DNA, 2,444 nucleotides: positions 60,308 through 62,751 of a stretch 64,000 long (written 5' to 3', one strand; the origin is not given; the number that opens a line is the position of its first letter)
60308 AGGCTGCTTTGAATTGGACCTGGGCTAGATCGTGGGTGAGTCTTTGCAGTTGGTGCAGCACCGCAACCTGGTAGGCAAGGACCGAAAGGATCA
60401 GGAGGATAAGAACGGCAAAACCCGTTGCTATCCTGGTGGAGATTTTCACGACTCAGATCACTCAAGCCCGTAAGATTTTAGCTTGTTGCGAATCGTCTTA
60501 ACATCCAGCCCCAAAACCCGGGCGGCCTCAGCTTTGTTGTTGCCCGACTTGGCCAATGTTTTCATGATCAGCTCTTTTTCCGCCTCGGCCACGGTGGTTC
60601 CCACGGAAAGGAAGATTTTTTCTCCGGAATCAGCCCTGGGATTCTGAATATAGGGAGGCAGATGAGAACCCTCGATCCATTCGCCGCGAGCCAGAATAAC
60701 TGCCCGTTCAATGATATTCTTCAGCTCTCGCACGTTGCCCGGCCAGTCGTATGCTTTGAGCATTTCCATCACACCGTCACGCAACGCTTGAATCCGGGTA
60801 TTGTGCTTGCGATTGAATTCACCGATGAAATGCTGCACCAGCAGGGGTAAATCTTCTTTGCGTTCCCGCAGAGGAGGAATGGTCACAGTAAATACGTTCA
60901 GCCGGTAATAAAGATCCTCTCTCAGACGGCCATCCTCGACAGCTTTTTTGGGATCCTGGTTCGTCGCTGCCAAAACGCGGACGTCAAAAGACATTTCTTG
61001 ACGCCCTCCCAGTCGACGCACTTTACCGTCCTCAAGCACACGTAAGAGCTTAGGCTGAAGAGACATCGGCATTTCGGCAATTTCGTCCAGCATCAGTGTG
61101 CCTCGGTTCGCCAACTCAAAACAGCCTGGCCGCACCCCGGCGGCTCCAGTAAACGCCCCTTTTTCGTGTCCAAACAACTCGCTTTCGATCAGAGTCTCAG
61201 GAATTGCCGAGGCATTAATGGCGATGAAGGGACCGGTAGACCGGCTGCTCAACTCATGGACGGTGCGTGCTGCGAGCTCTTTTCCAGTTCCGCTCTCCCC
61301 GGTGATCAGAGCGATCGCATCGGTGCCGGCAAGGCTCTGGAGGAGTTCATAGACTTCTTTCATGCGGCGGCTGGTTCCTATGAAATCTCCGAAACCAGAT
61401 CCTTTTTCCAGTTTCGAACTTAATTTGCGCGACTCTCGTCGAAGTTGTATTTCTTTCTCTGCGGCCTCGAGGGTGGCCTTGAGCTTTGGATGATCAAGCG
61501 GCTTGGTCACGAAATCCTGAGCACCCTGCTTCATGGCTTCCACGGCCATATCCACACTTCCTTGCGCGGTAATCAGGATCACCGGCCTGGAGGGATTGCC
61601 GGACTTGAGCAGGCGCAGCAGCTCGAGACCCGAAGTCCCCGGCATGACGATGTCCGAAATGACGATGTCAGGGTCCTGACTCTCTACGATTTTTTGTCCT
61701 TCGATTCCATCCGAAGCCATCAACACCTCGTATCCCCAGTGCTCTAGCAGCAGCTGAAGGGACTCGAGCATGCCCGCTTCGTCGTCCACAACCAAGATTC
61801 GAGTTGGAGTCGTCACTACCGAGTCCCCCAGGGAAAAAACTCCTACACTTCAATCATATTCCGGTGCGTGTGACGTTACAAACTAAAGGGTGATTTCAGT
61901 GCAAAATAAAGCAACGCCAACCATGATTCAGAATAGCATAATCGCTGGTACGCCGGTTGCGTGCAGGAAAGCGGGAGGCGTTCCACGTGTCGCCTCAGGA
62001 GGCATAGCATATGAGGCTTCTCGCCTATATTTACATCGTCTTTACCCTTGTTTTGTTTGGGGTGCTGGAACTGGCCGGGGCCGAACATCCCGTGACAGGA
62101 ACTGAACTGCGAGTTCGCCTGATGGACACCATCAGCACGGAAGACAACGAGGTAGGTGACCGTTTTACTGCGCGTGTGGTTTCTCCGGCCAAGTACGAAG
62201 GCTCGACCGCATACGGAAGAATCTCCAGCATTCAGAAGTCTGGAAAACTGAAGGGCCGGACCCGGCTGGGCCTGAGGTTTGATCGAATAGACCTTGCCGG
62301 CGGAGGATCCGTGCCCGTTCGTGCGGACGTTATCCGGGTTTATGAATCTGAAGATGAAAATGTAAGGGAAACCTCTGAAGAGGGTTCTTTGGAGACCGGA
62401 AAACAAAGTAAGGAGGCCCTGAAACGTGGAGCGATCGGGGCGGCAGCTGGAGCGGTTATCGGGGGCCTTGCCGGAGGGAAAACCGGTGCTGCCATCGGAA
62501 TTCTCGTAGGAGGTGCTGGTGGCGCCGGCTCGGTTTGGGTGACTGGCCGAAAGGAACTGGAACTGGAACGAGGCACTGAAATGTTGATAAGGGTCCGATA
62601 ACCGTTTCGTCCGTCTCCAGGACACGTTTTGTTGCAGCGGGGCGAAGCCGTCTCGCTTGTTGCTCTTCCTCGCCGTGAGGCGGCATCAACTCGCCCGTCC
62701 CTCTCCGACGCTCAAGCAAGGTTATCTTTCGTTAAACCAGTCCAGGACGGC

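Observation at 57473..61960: Two nearly identical sigma54 promoters flank an NtrC-type two-component operon and point outward at envelope-protein genes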

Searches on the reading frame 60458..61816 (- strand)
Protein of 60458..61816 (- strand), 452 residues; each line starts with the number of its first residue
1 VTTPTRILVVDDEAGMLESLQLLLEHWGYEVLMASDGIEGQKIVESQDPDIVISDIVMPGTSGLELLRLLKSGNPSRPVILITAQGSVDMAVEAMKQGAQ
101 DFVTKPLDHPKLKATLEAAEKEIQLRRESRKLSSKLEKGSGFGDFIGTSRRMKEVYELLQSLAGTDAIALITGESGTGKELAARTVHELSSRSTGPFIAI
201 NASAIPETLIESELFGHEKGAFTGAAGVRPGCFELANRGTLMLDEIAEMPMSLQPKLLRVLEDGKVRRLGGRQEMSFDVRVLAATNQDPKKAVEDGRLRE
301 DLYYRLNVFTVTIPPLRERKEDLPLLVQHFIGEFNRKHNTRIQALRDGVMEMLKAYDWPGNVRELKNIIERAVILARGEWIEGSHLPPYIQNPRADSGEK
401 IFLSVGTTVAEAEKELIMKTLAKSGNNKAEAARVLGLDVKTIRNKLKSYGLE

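Call 5: search_protein_families(library=pfam, proteins=[window:60458-61816:-], max_evalue=0.01)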
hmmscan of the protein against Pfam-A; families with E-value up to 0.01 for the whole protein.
window:60458-61816:- (452 aa): 10 families
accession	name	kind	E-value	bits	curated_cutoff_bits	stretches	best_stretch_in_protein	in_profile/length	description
PF00158.32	Sigma54_activat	-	7.6e-67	224.6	20.2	1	146-311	2-167/168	Sigma-54 interaction domain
PF25601.1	AAA_lid_14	-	3e-30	104.3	27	1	317-397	1-81/87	AAA+ ATPase lid domain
PF00072.30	Response_reg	-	7.2e-30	103.9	30.2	1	7-116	1-110/111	Response regulator receiver domain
PF14532.12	Sigma54_activ_2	-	8.7e-17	62.1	25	1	146-316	1-138/138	Sigma-54 interaction domain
PF02954.25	HTH_8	-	1.2e-12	47.8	22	1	409-449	2-42/42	Bacterial regulatory protein, Fis family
PF07728.20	AAA_5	-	1.4e-07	32.1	22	1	170-294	3-127/139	AAA domain (dynein-related subfamily)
PF01078.27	Mg_chelatase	-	7.9e-07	29.1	20.3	1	207-289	70-160/207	Magnesium chelatase, subunit ChlI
PF07724.20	AAA_2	-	4.9e-06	27.1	27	1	170-288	7-126/166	AAA domain (Cdc48 subfamily)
PF06490.17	FleQ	-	0.00049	20.8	22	1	6-119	1-106/108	Flagellar regulatory protein FleQ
PF13191.12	AAA_16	-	0.0094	16.9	32.6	0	148-205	5-73/167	AAA ATPase domain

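Call 9: search_protein_families(library=ncbifam, proteins=[window:60458-61816:-], max_evalue=0.01)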
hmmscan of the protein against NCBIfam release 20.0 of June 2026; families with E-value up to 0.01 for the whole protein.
window:60458-61816:- (452 aa): 124 families (the best 25 are shown)
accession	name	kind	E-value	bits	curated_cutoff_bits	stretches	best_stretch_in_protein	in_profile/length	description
NF008469.0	PRK11361.1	equivalog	7.4e-128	427.1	714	1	1-452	1-457/461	acetoacetate metabolism transcriptional regulator AtoC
TIGR01818.1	ntrC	equivalog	9.8e-125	416.9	558.6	1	7-447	1-461/463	nitrogen regulation protein NR(I)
TIGR02915.1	PEP_resp_reg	equivalog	6.1e-118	394.5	502.6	1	7-451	1-444/445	PEP-CTERM-box response regulator transcription factor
NF007689.0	PRK10365.1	equivalog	3.2e-114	382.1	760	1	6-446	7-439/441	sigma-54-dependent response regulator transcription factor ZraR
NF041946.1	LuxO_transreg_Vib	equivalog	2.9e-111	372.5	800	1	11-412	3-402/463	quorum-sensing sigma-54 dependent transcriptional regulator LuxO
NF041552.1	TF_PrdR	equivalog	6.3e-110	368.2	795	1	111-450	239-577/577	sigma-54 dependent transcriptional regulator PrdR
NF051870.1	NAssimRespRegNtrX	equivalog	3.8e-109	365.6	600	1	6-451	3-452/452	nitrogen assimilation response regulator NtrX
NF008176.1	PRK10923.1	equivalog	1.5e-104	350.2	620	1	6-392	5-387/469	nitrogen regulation protein NR(I)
NF011695.0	PRK15115.1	equivalog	5.7e-102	341.7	763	1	3-437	5-424/445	two-component system response regulator GlrR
TIGR01817.1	nifA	equivalog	1.6e-100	337.4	528.85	1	117-386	172-438/534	nif-specific transcriptional activator NifA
NF049963.1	RespRegFlgRCampy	domain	2.7e-100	336.2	750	1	7-451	3-429/429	fla regulon two-component system response regulator FlgR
NF050807.1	TransRegFlbDCaul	equivalog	2.7e-99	333.1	750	1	7-450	3-439/454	sigma-54-dependent transcriptional regulator FlbD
NF003451.0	PRK05022.1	equivalog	5.5e-95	319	476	1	113-447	160-506/512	nitric oxide reductase transcriptional regulator NorR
NF038308.1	RNA_repair_RtcR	equivalog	3e-90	303.6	650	1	82-449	117-516/530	RNA repair transcriptional activator RtcR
NF041906.1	V4R_TF_MobR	exception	5.9e-89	299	999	1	142-448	231-543/544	phenol degradation transcriptional regulator MobR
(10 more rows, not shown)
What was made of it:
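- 60458..61816 (-): Response regulator and bacterial enhancer-binding protein: REC, AAA+ Sigma54_activat (GAFTGA), Fis-type HTH_8. It scores below the equivalog cut-offs of AtoC, NtrC, ZraR and GlrR (call 9).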

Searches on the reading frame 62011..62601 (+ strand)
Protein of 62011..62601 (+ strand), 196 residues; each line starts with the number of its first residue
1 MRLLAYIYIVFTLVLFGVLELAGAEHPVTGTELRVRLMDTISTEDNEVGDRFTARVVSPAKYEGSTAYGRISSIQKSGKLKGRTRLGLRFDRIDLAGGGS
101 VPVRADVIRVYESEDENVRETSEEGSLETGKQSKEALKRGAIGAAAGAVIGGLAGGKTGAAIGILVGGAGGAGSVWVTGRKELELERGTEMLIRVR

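Call 5: search_protein_families(library=pfam, proteins=[window:62011-62601:+], max_evalue=0.01)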
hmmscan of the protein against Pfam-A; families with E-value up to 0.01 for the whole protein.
window:62011-62601:+ (196 aa): 2 families
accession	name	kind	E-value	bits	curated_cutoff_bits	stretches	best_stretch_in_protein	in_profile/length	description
PF13441.11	Gly-zipper_YMGG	-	0.00075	19.6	28.9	1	135-173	2-41/45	YMGG-like Gly-zipper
PF20721.2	C19orf12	-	0.0047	17.2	30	1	133-175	39-80/163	C19orf12-like protein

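Call 9: search_protein_families(library=ncbifam, proteins=[window:62011-62601:+], max_evalue=0.01)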
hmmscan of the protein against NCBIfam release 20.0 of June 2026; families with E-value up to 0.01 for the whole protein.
window:62011-62601:+ (196 aa): 2 families
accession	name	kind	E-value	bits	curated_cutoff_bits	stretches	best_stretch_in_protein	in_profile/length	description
NF053611.1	YiaD_Gzip_OmpA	equivalog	0.0014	18.3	175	1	130-181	19-74/206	YiaD family glycine zipper/OmpA-like lipoprotein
TIGR03789.1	pdsO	hypoth_equivalog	0.0041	16.8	152.2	1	129-168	32-71/243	sortase-associated OmpA-like protein PdsO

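Call 18: find_homologous_proteins(query=window:62011-62601:+, max_evalue=0.001)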
Query window:62011-62601:+ (196 aa): 235 proteins with E <= 0.001 among 3923 candidates; the best 120 are listed.
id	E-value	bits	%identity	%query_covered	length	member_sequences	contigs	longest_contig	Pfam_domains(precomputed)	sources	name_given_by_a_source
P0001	1.4e-115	402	100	100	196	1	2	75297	PF13441.13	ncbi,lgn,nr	ncbi:MAG: hypothetical protein HY645_04660 [Acidobacteria bacterium]|nr:hypothetical protein [Acidob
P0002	7.6e-76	272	67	100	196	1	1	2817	PF13441.13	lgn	-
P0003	6.3e-63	230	60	96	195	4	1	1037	-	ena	-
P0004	4.8e-62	227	63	92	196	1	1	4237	-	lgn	-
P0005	2.0e-49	186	58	85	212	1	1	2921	-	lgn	-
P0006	2.7e-49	186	59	85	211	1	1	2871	-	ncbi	-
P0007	1.2e-48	184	57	85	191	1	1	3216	-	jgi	jgi:hypothetical protein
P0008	1.6e-48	183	57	85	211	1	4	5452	-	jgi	jgi:hypothetical protein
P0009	3.4e-48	182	57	85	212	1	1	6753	-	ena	-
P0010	3.5e-48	182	57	85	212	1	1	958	-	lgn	-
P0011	6.4e-48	181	58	86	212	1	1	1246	-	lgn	-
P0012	7.0e-48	181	57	85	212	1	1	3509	-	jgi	jgi:outer membrane lipoprotein SlyB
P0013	7.2e-48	181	57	85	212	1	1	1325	-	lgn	-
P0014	1.3e-47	180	57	85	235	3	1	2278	-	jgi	jgi:outer membrane lipoprotein SlyB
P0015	1.4e-47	180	57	85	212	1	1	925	-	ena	-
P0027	1.2e-46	177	57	85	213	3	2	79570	-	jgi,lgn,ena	-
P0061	7.9e-45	171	58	85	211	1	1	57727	-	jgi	jgi:outer membrane lipoprotein SlyB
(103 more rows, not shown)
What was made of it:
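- The organism is an uncultured MAG (call 18).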

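Call 19: find_encoding_contigs(protein=P0002, flank=8000, max_places=3)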
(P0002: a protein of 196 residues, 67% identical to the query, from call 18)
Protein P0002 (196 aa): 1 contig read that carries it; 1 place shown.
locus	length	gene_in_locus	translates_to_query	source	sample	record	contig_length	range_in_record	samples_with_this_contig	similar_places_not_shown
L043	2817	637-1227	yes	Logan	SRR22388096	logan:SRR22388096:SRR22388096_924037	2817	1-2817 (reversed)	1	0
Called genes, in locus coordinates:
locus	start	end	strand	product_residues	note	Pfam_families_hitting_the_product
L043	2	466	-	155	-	?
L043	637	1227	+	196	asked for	PF13441:Gly-zipper_YMGG (weak)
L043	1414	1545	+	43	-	-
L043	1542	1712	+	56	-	-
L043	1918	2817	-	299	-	?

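Call 20: find_encoding_contigs(protein=P0004, flank=8000, max_places=3)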
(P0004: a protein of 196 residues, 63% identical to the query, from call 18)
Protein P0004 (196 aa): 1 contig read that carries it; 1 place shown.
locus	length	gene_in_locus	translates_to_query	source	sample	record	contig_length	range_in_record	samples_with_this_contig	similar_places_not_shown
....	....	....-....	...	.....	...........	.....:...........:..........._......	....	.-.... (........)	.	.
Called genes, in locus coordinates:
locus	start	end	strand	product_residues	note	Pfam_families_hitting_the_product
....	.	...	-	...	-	?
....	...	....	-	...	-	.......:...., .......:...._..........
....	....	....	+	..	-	-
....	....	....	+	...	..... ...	-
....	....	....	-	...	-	-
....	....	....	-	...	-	?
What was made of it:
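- Tried and rejected: Only short contigs carry glycine-zipper orthologues at 63-67% (calls 19, 20).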

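Call 21: find_encoding_contigs(protein=P0027, flank=8000, max_places=2)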
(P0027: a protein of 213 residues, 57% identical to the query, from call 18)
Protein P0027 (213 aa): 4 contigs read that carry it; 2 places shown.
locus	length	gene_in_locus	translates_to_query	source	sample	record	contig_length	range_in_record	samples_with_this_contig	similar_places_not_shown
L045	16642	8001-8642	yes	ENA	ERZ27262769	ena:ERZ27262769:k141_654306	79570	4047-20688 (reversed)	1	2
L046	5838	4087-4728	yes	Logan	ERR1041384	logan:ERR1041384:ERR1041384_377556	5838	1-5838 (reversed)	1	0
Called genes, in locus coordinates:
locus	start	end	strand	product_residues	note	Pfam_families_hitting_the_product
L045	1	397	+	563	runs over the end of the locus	PF13620:CarboxypepD_reg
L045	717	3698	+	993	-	PF13492:GAF_3 (weak), PF00989:PAS, PF08448:PAS_4, PF13188:PAS_8, PF13426:PAS_9, PF00512:HisKA, PF02518:HATPase_c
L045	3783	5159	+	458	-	PF00072:Response_reg, PF00004:AAA (faint), PF00158:Sigma54_activat, PF14532:Sigma54_activ_2, PF07724:AAA_2 (weak), PF07728:AAA_5, PF25601:AAA_lid_14, PF02954:HTH_8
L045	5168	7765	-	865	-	PF00082:Peptidase_S8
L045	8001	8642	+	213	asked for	-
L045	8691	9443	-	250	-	PF07610:DUF1573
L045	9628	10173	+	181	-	-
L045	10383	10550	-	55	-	-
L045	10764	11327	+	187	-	-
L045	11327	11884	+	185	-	-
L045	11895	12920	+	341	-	PF07963:N_methyl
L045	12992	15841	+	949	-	-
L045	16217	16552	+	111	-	-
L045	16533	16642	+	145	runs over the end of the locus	-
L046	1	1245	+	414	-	?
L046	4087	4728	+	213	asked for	-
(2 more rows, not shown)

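Call 22: find_encoding_contigs(protein=P0061, flank=8000, max_places=2)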
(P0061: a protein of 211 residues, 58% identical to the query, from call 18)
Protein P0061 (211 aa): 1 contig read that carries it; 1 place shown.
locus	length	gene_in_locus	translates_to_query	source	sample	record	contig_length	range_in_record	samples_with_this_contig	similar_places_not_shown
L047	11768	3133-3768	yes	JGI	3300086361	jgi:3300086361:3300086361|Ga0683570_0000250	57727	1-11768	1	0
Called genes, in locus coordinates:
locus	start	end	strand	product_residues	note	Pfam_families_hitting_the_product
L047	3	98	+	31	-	?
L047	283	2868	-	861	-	PF00082:Peptidase_S8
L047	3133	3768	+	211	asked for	-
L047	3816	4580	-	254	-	PF07610:DUF1573, PF22544:HYDIN_VesB_CFA65-like_Ig (weak)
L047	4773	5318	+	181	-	-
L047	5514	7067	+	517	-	PF00756:Esterase (faint), PF02230:Abhydrolase_2 (faint), PF12146:Hydrolase_4 (faint), PF20434:BD-FAE (faint), PF00326:Peptidase_S9, PF12740:PETase (faint)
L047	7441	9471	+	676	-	-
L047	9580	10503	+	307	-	PF13302:Acetyltransf_3 (weak), PF13673:Acetyltransf_10 (weak), PF00583:Acetyltransf_1, PF13508:Acetyltransf_7, PF08445:FR47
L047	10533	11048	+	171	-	-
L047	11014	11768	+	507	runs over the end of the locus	PF13487:HD_5, PF01966:HD, PF01590:GAF, PF13185:GAF_2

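Call 60: predict_structure(alignment_id=A2)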
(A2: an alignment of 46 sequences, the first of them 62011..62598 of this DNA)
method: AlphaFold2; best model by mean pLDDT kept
length: 196 residues; sequences in the alignment: 46
mean_pLDDT: 69.2   pTM: 0.59
mean pLDDT of the five models: 69.2, 68.3, 68.3, 66.5, 66.0
residues with pLDDT >= 90: 70; 70-90: 44; 50-70: 24; < 50: 58
segments of 3 or more residues with pLDDT < 50: 115-172
pLDDT, mean of each block of 10 residues (from residue 1): 82 70 74 95 93 96 95 81 82 93 91 47 28 35 32 30 39 52 87 93
secondary structure, 60 per line:
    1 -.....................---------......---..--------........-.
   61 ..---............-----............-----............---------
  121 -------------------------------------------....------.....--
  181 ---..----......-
elements in order: H2-22 E32-37 E51-58 E66-77 E83-94 E100-111 E164-167 E174-178 E190-195
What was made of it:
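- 62011..62601 (+): Target gene 2: a secreted protein (signal peptide ...LAGA|EH, not a lipoprotein) with a beta domain carrying an inserted glycine zipper (aa about 130-175). In the AF2 model the beta domain has pLDDT above 80 and the zipper below 50 (call 60).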

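Call 63: fold_search(model_id=the predicted structure, library=pdb)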
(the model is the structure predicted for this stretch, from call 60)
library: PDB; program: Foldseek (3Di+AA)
matches with E <= 10: 226; with E <= 0.001: 0
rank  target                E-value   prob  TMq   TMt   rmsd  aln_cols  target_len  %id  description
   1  6gyb_C                1.1e-03  1.00  0.30  0.29   8.1       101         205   17  Cryo-EM structure of the bacteria-killing type IV secretion system core complex from Xanthomonas citri (released 2018-10-24)
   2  7o3j_A                2.6e-03  1.00  0.32  0.32   6.0       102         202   17  O-layer structure (TrwH/VirB7, TrwF/VirB9CTD, TrwE/VirB10CTD) of the outer membrane core complex from the fully-assemb (released 2022-06-22)
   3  8rt6_A                5.8e-03  1.00  0.30  0.27   6.4       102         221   18  Conformation-A of the full-length outer membrane core complex (TrwH/VirB7, TrwF/VirB9, TrwE/VirB10CTD) from the fully- (released 2024-06-19)
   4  2bhv_E                6.8e-03  1.00  0.30  0.31   3.2        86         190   20  Structure of ComB10 of the Com Type IV secretion system of Helicobacter pylori (released 2005-03-16)
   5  8cb2_BBB              8.0e-03  1.00  0.28  0.24   7.2        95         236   18  A complex of cagX and cagY components of Helicobacter pylori type IV secretion system (released 2024-02-07)
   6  9ngw_A                8.4e-03  1.00  0.31  0.36   3.7        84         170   15  In-situ cryo-EM structure of Dome of the Legionella Dot/Icm machine (released 2025-09-17)
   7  6x6k_AY               1.1e-02  1.00  0.31  0.29   5.1       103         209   14  Cryo-EM Structure of the Helicobacter pylori dCag3 OMC (released 2020-10-07)
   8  3c5o_D                1.8e-01  0.18  0.18  0.22  10.4       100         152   15  Crystal structure of the conserved protein of unknown function RPA1785 from Rhodopseudomonas palustris (released 2008-02-19)
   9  3ajy_A                3.7e-01  0.13  0.14  0.19  16.5       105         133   10  Crystal Structure of Ancestral Congerin Con-anc (released 2011-05-18)
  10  3c5o_A                3.8e-01  0.13  0.18  0.22  10.2       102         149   14  Crystal structure of the conserved protein of unknown function RPA1785 from Rhodopseudomonas palustris (released 2008-02-19)
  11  3c5o_B                5.2e-01  0.12  0.17  0.20  10.9        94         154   12  Crystal structure of the conserved protein of unknown function RPA1785 from Rhodopseudomonas palustris (released 2008-02-19)
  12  3ak0_A                5.8e-01  0.08  0.11  0.15  16.7       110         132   13  Crystal Structure of Ancestral Congerin Con-anc'-N28K (released 2011-05-18)
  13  1is3_A                7.2e-01  0.11  0.14  0.18  15.5        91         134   11  LACTOSE AND MES-LIGANDED CONGERIN II (released 2002-09-18)
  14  3wuc_B                7.5e-01  0.08  0.12  0.15  15.5        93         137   12  X-ray crystal structure of Xenopus laevis galectin-Va (released 2015-04-08)
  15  4no4_A                7.9e-01  0.09  0.14  0.19  16.6       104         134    8  Crystal Structure of Galectin-1 L11A mutant (released 2014-12-03)
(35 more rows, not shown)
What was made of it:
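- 62011..62601 (+): The best PDB matches are all VirB10-type C-terminal domains, with marginal scores (call 63).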
